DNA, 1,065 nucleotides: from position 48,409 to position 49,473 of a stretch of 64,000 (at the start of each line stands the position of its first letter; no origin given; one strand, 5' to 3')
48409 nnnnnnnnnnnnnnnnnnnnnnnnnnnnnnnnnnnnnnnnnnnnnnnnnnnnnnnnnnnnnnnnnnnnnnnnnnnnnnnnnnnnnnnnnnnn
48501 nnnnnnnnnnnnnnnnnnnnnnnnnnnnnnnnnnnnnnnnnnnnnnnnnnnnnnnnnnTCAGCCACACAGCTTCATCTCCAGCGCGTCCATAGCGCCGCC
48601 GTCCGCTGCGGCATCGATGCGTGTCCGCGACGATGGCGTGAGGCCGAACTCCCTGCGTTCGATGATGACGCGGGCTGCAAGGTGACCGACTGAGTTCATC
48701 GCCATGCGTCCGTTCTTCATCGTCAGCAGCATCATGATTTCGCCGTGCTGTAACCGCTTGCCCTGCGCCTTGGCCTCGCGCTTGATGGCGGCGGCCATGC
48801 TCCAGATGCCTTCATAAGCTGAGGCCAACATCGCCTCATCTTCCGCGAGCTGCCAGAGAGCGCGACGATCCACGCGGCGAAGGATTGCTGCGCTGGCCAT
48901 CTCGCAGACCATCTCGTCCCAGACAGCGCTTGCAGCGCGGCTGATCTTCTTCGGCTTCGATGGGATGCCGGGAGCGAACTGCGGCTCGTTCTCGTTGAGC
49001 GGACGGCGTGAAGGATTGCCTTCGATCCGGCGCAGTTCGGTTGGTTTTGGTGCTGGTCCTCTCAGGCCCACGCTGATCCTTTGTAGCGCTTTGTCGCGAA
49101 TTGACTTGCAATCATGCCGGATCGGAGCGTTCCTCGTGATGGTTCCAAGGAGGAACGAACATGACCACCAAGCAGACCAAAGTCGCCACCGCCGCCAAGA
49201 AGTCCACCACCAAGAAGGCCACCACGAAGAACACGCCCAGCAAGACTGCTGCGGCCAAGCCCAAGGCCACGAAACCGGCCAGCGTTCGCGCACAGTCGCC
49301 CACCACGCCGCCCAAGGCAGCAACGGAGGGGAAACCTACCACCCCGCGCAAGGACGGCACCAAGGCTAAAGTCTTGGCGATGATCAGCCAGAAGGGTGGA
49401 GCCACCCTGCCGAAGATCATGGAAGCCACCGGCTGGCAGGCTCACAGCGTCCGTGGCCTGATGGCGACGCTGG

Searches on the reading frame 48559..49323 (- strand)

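Call 102: search_protein_families(library=phrogs, proteins=[window:48559-49323:-], max_evalue=0.001)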
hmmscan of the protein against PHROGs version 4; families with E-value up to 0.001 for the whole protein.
window:48559-49323:- (254 aa): 1 family
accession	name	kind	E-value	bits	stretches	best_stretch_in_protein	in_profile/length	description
phrog_83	-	head and packaging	6.2e-17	62.9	1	83-171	36-132/246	terminase small subunit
